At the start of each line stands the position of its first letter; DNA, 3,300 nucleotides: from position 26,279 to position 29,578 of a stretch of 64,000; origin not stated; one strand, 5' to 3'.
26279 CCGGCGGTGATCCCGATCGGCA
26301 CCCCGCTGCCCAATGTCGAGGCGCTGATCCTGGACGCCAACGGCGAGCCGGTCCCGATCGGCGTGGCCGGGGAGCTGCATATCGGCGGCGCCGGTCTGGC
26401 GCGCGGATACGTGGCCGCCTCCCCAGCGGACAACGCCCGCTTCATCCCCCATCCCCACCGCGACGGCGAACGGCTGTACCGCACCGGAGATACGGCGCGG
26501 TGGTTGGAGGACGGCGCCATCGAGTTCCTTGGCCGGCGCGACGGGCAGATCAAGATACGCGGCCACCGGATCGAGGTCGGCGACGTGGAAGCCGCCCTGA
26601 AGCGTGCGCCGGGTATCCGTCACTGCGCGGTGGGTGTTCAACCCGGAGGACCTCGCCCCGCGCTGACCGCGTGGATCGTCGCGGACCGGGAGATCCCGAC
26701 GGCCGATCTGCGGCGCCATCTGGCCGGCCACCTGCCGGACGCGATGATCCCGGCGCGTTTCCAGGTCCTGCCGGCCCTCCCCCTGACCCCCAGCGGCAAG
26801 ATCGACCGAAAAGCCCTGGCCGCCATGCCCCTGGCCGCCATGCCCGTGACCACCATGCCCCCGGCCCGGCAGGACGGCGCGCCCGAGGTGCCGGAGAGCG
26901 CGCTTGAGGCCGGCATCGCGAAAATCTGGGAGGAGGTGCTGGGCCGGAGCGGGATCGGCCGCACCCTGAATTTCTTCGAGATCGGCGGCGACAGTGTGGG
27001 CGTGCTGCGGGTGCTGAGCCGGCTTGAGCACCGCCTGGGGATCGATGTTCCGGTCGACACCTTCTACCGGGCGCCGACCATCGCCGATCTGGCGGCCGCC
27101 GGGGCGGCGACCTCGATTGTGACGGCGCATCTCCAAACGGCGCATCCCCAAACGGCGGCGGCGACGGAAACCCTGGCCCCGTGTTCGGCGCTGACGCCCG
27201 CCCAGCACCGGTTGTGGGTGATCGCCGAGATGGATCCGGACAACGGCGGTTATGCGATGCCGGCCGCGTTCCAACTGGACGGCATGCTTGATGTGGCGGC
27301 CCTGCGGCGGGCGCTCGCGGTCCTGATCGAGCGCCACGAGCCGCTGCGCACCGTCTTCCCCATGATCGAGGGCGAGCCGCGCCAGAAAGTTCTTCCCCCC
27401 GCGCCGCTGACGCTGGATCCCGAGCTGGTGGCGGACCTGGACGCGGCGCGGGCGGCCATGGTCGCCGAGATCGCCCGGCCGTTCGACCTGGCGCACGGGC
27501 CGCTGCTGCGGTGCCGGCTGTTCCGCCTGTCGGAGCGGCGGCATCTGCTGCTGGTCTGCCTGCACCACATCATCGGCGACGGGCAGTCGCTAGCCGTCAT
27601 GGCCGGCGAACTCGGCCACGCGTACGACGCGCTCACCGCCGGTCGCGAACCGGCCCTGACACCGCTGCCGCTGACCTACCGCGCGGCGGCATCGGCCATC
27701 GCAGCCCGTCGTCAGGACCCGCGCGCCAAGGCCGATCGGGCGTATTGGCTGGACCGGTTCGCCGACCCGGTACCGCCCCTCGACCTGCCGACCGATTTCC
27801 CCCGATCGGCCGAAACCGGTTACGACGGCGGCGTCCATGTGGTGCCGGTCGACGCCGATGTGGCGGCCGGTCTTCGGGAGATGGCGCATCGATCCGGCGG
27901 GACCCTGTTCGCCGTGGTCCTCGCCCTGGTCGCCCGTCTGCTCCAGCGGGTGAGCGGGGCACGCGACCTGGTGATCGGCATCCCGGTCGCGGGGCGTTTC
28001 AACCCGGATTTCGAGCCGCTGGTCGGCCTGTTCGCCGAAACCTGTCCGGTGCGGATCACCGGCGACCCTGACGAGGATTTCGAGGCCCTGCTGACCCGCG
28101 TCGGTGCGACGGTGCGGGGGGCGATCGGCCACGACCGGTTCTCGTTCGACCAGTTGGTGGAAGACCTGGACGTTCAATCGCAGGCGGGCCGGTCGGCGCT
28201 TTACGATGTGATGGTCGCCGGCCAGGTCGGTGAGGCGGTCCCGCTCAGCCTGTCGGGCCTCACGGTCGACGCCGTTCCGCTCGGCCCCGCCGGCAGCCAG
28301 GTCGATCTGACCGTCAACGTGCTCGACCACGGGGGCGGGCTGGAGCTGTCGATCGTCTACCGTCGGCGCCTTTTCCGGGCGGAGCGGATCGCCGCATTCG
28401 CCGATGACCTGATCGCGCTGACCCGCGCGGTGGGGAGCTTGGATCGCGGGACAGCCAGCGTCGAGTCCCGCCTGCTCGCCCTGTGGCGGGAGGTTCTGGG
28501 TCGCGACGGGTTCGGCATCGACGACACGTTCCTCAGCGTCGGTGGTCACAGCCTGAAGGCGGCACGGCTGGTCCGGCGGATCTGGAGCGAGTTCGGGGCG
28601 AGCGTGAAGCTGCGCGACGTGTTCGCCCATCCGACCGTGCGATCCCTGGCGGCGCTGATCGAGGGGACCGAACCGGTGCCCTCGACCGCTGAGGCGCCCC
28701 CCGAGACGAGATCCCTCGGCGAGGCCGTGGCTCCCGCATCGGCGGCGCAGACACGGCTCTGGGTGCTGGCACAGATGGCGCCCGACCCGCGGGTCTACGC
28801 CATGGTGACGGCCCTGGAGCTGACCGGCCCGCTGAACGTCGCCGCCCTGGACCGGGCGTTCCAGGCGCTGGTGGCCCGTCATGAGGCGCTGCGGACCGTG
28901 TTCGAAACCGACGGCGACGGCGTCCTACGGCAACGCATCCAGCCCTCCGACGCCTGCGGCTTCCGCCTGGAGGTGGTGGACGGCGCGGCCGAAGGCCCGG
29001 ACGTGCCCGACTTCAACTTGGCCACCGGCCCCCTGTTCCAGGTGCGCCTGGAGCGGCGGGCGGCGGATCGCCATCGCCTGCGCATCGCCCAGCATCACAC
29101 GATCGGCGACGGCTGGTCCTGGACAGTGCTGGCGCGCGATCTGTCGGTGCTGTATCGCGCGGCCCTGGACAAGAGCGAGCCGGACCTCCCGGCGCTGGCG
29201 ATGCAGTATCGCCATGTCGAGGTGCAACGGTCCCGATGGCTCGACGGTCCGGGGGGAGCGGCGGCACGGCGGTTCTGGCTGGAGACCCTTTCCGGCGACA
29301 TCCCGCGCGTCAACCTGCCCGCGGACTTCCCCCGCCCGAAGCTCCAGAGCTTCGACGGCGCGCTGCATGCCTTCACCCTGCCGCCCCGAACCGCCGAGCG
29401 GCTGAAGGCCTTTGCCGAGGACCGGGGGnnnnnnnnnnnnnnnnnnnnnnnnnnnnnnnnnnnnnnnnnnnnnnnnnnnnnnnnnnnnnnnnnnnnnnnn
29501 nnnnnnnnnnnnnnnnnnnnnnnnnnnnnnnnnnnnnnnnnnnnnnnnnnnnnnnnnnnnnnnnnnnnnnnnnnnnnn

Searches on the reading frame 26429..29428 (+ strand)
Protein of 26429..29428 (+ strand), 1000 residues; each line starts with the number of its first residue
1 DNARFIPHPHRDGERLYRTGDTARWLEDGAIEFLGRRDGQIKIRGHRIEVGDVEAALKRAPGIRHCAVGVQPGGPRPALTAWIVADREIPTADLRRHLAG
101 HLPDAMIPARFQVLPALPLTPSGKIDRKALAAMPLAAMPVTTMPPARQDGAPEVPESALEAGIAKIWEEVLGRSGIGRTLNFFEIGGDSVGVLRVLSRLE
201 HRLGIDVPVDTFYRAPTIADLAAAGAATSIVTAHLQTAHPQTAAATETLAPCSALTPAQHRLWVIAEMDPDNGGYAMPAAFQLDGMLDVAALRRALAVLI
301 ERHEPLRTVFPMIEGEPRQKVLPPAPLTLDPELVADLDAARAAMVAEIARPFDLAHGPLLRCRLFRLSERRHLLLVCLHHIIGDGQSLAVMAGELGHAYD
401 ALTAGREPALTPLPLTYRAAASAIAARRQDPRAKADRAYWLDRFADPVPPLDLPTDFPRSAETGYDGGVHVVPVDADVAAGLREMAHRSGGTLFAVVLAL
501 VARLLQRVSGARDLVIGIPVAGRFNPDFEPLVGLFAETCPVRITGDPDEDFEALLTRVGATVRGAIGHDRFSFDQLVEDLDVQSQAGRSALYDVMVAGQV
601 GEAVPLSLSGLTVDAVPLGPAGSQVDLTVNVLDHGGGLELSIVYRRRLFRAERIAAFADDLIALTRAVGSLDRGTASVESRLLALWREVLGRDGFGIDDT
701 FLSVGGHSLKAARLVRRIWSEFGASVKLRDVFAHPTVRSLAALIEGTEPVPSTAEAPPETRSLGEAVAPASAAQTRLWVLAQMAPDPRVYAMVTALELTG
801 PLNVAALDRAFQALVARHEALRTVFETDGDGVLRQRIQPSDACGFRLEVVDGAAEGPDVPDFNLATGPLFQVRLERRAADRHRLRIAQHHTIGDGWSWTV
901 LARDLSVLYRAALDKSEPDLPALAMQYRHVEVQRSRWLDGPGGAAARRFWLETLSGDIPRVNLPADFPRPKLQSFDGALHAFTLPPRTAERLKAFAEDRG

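Call 7: search_protein_families(library=pfam, proteins=[window:26429-29428:+], max_evalue=0.001)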
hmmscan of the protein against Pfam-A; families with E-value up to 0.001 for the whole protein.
window:26429-29428:+ (1000 aa): 3 families
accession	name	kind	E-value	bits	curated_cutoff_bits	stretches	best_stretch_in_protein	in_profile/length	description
PF00668.25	Condensation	-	4.4e-133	444.7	30.6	2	254-667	6-432/456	Condensation domain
PF00550.31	PP-binding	-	4.1e-33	113.9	20.8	2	163-223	3-65/67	Phosphopantetheine attachment site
PF13193.12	AMP-binding_C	-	5.6e-07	30.8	24.5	1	53-124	2-76/76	AMP-binding enzyme C-terminal domain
